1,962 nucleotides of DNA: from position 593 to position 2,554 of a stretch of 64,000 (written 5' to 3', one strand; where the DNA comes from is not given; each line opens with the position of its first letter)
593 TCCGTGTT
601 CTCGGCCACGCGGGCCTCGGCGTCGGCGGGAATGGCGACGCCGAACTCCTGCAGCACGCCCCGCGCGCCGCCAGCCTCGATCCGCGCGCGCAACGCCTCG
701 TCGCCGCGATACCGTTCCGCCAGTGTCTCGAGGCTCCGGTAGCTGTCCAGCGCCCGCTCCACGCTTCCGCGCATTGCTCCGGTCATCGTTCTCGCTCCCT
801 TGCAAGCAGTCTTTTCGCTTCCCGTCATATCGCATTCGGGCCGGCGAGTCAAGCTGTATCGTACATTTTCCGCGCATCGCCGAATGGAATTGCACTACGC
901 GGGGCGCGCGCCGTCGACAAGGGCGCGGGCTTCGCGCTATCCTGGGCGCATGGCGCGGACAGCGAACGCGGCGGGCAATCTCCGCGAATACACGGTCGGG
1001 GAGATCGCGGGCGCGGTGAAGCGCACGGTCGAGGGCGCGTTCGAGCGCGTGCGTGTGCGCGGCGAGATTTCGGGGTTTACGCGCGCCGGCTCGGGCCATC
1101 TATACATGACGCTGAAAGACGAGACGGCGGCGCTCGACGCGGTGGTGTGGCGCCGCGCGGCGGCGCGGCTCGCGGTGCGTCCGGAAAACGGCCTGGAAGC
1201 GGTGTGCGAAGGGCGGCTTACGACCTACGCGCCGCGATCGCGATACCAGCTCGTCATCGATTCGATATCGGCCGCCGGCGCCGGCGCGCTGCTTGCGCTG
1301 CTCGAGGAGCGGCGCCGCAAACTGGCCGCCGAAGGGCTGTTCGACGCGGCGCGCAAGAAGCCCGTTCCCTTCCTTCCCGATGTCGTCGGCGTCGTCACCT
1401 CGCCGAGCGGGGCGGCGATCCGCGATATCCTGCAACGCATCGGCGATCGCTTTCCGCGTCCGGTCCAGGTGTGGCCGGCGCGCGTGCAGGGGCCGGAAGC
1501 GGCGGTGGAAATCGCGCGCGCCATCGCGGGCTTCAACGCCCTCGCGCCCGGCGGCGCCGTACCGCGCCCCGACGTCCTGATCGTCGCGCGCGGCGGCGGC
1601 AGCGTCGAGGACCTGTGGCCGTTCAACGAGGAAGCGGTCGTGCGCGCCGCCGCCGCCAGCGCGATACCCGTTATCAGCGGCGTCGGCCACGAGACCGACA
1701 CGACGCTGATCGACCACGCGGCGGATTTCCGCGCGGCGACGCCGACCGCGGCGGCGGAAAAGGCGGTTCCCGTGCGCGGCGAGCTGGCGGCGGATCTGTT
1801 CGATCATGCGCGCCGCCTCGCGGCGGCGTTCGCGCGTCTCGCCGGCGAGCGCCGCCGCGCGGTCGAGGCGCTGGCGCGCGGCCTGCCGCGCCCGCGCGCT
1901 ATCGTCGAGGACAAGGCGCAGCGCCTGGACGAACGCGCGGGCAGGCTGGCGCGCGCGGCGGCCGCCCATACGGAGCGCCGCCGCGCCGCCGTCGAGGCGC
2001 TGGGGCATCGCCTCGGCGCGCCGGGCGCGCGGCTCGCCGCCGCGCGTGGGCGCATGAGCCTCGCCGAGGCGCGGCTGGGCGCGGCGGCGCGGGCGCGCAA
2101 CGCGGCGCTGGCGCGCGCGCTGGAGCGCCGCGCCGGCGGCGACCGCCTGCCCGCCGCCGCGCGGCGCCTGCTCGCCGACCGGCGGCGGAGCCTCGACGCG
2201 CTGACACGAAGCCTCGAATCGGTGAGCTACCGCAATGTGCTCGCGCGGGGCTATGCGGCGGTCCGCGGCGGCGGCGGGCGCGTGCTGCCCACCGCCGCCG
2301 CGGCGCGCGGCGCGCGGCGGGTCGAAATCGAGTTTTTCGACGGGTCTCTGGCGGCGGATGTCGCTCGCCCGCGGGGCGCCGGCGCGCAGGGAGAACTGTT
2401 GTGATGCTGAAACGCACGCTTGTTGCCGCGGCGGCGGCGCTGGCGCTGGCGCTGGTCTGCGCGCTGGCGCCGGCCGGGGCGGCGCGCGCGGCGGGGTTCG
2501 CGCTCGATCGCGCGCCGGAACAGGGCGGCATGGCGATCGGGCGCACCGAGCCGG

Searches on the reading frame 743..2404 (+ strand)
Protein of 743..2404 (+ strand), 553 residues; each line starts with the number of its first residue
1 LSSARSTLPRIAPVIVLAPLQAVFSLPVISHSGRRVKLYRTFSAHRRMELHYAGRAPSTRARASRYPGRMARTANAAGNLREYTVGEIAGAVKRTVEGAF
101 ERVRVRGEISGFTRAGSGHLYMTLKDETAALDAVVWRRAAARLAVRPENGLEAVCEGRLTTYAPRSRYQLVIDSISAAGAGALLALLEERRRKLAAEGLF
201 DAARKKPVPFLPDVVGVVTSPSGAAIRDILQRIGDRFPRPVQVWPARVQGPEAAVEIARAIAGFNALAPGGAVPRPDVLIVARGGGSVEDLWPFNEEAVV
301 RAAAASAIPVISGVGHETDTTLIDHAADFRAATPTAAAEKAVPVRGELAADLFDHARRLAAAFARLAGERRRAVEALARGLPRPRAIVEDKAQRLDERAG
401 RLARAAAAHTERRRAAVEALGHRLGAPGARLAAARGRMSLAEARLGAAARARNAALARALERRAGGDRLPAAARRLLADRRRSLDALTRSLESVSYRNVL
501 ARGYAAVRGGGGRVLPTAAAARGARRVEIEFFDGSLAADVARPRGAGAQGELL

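Call 49: search_protein_families(library=pfam, proteins=[window:743-2404:+], max_evalue=0.00001)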
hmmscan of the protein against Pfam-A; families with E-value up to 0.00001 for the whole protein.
window:743-2404:+ (553 aa): 3 families
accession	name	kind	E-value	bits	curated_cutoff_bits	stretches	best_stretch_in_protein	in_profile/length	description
PF02601.20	Exonuc_VII_L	-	5.1e-94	315.7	35.9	1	199-538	1-314/315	Exonuclease VII, large subunit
PF13742.12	tRNA_anti_2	-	3.1e-26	91.9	27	1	83-175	1-94/95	OB-fold nucleic acid binding domain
PF01336.31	tRNA_anti-codon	-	1.7e-10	41.1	27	1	103-175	1-72/75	OB-fold nucleic acid binding domain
